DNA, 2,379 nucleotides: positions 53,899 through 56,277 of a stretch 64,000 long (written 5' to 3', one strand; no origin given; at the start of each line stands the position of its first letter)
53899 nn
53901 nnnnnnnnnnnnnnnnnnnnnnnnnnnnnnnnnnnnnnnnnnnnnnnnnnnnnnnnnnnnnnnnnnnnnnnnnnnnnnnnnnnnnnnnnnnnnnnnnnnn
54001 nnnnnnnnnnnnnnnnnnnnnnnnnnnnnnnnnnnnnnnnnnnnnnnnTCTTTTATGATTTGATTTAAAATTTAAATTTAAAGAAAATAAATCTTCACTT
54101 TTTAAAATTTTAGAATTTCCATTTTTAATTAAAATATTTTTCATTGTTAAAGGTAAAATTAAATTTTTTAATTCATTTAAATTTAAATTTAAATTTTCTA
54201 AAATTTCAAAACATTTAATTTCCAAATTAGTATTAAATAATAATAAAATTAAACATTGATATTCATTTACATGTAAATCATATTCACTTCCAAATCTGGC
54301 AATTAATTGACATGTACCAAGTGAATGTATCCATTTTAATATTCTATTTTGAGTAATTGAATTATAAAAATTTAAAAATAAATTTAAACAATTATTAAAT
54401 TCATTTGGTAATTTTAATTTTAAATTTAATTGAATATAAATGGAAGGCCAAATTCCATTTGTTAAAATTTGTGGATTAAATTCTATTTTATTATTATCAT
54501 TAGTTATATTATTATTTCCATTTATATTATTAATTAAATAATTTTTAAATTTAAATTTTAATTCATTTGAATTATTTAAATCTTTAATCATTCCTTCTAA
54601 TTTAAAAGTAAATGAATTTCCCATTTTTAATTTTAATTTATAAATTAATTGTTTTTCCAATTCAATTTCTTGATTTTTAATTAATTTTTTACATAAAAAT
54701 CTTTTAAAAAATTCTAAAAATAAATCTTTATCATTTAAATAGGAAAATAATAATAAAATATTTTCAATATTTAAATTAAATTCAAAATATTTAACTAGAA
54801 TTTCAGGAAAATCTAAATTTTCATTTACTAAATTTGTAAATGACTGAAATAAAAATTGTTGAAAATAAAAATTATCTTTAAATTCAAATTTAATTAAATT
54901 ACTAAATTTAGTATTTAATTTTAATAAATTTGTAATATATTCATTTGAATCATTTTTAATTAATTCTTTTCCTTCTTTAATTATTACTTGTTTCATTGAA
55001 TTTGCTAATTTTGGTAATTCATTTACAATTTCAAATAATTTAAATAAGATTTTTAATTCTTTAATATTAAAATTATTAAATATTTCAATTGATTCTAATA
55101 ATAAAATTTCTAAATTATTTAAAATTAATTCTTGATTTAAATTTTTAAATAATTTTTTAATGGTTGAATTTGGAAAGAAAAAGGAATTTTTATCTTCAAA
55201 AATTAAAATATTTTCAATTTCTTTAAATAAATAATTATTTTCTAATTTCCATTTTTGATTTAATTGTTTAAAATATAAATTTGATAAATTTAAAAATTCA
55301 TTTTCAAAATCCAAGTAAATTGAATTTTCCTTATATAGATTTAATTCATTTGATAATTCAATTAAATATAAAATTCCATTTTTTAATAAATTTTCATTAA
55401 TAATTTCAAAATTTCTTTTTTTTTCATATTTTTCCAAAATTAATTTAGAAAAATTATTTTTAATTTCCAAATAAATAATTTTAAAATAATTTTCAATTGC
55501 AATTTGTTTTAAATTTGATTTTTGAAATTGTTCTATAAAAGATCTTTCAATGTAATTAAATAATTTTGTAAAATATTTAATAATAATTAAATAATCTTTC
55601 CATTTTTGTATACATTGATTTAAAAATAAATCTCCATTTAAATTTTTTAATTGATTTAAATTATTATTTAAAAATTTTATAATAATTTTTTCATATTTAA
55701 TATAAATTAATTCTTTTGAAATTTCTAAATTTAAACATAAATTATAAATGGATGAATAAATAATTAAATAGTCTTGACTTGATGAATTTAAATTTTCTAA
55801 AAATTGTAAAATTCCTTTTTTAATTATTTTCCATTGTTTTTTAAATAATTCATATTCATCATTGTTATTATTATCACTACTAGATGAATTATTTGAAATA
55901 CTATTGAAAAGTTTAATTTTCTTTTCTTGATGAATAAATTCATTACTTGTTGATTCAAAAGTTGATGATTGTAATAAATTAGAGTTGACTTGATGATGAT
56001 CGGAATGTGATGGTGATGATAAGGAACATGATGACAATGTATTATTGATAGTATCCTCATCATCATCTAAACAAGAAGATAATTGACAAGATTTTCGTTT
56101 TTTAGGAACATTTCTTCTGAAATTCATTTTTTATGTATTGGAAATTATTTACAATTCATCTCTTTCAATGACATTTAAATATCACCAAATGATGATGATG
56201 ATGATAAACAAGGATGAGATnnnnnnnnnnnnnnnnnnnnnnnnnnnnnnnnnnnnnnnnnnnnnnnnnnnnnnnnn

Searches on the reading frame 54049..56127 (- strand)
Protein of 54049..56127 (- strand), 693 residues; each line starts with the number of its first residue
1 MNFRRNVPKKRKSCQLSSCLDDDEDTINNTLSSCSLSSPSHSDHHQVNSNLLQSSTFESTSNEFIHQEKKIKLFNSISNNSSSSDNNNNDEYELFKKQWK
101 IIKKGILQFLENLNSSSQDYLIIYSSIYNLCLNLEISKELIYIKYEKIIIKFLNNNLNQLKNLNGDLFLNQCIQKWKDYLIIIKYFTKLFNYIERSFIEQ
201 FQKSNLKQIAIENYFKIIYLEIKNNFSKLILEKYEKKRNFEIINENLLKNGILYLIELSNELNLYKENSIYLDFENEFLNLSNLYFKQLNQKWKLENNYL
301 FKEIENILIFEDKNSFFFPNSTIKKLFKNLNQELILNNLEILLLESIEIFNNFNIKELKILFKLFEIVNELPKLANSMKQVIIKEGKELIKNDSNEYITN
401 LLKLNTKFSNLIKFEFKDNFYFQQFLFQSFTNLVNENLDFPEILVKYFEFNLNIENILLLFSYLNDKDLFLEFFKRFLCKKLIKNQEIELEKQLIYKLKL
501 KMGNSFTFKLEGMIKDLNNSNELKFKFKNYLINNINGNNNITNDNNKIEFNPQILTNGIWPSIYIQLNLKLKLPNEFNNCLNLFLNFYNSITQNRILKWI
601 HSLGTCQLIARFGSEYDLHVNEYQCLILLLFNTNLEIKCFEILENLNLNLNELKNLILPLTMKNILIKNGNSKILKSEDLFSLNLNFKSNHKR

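Call 35: find_homologous_proteins(query=window:54049-56127:-, max_evalue=1e-10)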
Query window:54049-56127:-: 8000 candidates shared short words with the query, none scored E <= 1e-10.

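Call 59: search_protein_families(library=pfam, proteins=[window:54049-56127:-], max_evalue=0.01)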
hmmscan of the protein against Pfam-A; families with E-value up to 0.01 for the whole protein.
window:54049-56127:- (693 aa): 1 family
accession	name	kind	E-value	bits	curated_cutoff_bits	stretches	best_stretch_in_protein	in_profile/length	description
PF00888.28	Cullin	-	3.8e-96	323.7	33.2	1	99-687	1-620/620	Cullin family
